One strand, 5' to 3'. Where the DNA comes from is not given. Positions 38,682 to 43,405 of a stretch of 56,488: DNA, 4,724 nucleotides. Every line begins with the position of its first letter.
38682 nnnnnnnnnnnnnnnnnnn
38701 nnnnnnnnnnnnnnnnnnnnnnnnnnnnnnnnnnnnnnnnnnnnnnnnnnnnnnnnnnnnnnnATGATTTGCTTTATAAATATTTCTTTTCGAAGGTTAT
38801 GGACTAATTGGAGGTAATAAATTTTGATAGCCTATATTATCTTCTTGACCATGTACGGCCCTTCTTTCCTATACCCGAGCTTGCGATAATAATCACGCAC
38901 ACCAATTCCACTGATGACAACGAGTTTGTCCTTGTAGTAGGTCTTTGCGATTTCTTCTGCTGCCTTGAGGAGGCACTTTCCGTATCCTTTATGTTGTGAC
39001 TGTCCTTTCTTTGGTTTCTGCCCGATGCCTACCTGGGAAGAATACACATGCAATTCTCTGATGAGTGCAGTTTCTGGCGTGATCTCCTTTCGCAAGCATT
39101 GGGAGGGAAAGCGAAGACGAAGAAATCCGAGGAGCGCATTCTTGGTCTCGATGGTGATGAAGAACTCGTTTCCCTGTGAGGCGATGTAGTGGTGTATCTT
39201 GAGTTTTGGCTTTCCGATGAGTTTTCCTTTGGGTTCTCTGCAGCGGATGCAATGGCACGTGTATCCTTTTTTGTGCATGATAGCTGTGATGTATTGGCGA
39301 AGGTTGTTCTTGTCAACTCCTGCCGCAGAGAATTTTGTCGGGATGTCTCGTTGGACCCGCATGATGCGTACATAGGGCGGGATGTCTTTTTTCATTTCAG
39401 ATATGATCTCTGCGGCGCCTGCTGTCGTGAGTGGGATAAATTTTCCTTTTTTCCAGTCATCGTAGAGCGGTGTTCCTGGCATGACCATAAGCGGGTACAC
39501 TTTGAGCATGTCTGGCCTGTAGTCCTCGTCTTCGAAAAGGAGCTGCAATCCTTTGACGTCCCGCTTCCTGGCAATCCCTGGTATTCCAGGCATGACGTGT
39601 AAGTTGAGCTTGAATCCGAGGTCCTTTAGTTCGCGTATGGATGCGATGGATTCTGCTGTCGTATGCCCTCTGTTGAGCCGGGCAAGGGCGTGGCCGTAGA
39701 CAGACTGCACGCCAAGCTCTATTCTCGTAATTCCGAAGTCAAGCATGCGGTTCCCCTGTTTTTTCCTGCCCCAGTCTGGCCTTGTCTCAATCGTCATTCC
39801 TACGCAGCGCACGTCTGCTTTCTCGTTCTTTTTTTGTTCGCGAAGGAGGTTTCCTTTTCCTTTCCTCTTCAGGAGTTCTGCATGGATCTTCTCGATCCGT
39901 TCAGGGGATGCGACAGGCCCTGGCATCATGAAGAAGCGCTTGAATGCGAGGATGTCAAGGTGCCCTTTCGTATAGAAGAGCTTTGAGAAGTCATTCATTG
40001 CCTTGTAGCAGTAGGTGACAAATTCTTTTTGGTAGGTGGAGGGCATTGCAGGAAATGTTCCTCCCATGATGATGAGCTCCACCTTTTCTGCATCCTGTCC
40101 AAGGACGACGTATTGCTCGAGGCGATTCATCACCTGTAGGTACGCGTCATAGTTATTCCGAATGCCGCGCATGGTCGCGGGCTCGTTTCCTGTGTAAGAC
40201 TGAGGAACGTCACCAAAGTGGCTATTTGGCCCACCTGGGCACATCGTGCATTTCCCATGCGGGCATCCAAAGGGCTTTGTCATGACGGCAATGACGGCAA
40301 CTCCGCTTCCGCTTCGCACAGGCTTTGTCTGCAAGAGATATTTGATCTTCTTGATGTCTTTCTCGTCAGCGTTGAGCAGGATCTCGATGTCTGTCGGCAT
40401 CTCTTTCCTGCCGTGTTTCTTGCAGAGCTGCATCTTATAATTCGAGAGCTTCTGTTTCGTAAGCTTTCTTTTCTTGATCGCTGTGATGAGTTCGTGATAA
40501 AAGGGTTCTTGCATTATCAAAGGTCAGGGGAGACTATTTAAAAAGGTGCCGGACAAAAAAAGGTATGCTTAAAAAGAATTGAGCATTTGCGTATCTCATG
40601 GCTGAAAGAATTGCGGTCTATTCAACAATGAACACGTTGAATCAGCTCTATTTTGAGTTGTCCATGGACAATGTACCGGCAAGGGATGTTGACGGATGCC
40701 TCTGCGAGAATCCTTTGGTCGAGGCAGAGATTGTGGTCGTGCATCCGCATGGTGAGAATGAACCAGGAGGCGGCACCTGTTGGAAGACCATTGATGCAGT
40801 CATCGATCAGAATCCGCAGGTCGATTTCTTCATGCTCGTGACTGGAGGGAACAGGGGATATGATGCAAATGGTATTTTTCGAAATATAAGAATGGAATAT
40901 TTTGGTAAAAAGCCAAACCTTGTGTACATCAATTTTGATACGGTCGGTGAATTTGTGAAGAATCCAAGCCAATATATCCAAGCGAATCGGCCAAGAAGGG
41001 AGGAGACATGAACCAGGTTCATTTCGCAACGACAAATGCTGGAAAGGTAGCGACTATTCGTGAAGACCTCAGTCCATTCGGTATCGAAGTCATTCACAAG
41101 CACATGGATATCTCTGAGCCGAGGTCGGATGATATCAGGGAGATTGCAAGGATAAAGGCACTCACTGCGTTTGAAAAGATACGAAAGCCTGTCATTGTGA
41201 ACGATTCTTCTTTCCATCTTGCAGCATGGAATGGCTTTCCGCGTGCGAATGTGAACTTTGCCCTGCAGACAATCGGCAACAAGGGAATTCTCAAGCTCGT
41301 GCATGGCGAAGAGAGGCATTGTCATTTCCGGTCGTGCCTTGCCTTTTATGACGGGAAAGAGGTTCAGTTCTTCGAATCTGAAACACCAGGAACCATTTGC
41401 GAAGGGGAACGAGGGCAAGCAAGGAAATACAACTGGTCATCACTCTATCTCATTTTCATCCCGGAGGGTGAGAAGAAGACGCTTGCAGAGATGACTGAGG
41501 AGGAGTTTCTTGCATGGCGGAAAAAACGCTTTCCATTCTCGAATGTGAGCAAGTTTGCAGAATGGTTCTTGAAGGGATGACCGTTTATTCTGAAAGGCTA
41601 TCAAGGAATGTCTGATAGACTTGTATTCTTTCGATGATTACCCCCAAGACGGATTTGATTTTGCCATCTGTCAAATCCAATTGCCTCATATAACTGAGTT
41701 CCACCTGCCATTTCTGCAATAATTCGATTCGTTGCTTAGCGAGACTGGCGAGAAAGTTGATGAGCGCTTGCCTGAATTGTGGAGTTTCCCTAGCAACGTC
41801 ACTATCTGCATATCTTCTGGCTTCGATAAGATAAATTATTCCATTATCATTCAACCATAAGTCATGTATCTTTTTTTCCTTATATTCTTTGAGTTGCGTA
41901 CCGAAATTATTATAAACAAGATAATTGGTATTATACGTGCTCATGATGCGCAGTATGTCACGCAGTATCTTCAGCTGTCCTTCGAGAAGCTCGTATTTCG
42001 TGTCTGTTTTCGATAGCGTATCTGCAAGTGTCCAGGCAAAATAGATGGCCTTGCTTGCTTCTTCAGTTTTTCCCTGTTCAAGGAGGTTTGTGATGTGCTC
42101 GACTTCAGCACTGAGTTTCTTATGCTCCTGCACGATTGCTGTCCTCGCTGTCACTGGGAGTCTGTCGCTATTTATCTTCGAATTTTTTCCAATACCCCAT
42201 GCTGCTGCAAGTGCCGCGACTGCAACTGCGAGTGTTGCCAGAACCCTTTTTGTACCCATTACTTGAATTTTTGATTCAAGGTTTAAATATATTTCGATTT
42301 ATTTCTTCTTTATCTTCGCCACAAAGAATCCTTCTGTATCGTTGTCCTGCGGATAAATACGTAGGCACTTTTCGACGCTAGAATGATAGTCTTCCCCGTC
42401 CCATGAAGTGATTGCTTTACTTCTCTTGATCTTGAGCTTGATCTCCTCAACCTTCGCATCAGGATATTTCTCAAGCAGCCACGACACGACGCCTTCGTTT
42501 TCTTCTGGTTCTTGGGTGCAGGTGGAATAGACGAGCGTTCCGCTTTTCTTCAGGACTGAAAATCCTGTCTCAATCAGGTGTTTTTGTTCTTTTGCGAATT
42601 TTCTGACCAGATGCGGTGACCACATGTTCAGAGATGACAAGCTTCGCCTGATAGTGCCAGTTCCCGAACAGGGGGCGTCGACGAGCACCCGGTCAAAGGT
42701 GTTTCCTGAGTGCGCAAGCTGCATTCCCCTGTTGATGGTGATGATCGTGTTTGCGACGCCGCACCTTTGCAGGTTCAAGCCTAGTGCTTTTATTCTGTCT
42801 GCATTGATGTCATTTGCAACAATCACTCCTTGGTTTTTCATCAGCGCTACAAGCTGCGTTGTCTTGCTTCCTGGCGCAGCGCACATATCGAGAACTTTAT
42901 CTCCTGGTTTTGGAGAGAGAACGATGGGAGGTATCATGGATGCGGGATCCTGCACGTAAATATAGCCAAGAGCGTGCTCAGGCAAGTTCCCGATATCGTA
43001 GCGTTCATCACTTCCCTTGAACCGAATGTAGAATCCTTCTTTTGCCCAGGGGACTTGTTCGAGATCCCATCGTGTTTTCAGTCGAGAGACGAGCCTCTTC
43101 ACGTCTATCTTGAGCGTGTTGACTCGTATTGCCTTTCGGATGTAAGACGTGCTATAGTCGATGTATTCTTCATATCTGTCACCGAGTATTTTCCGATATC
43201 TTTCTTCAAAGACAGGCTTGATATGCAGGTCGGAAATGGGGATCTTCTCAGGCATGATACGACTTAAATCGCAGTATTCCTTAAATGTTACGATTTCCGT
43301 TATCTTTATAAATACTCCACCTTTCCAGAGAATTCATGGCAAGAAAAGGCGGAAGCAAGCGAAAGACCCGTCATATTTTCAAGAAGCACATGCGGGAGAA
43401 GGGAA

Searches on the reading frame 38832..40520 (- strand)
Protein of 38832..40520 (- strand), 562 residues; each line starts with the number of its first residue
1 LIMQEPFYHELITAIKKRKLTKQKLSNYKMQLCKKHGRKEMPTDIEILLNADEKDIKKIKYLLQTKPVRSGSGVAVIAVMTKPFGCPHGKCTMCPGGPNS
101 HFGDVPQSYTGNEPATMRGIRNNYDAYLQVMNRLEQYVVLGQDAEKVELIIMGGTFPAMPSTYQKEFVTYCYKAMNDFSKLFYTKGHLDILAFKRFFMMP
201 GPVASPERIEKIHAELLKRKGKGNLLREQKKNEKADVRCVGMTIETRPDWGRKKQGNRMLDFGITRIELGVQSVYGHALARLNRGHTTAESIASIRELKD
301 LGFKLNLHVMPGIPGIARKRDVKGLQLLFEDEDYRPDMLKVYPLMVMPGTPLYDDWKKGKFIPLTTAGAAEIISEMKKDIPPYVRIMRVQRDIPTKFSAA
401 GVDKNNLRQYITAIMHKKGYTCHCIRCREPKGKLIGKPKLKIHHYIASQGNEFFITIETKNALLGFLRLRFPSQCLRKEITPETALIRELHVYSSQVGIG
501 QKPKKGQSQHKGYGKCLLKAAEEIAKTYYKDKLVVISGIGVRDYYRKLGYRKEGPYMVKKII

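Call 18: search_protein_families(library=pfam, proteins=[window:38832-40520:-], max_evalue=0.01)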
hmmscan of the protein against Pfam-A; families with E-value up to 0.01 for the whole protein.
window:38832-40520:- (562 aa): 6 families
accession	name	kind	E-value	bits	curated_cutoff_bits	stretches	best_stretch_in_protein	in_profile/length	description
PF16199.10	Radical_SAM_C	-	8.2e-19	67.9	31.9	1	336-413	1-81/85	Radical_SAM C-terminal domain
PF04055.27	Radical_SAM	-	2.7e-12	47.6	29.5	1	85-316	6-154/166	Radical SAM superfamily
PF23613.1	ELP3_N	-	3e-09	37.1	27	1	9-70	10-69/70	ELP3 N-terminal domain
PF13673.13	Acetyltransf_10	-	0.00055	20.3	23.6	1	507-558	62-115/128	Acetyltransferase (GNAT) domain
PF00583.31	Acetyltransf_1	-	0.0011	19.7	20.7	1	447-550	28-116/116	Acetyltransferase (GNAT) family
PF13508.13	Acetyltransf_7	-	0.0057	17.4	27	0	508-551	40-83/84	Acetyltransferase (GNAT) domain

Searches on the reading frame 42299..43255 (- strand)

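Call 96: search_protein_families(library=pfam, proteins=[window:42299-43255:-], max_evalue=0.001)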
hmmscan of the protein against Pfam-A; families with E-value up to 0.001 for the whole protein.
window:42299-43255:- (318 aa): 6 families
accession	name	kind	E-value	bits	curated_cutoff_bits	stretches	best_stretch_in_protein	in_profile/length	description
PF01189.24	Methyltr_RsmB-F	-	4.7e-55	186.8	27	1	111-316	2-199/199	16S rRNA methyltransferase RsmB/F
PF17125.10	Methyltr_RsmF_N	-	6.1e-20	71.9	34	1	16-104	5-86/86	N-terminal domain of 16S rRNA methyltransferase RsmF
PF01209.24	Ubie_methyltran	-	2e-05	24.5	20.1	1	114-192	44-122/233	ubiE/COQ5 methyltransferase family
PF01728.25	FtsJ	-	0.00011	22.6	24.1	1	116-264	20-156/181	FtsJ-like methyltransferase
PF13847.12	Methyltransf_31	-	0.00027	21.1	27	1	116-256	2-114/145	Methyltransferase domain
PF02475.24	TRM5-TYW2_MTfase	-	0.00042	20.7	28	0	116-204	35-122/164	TRM5/TYW2 methyltransferase domain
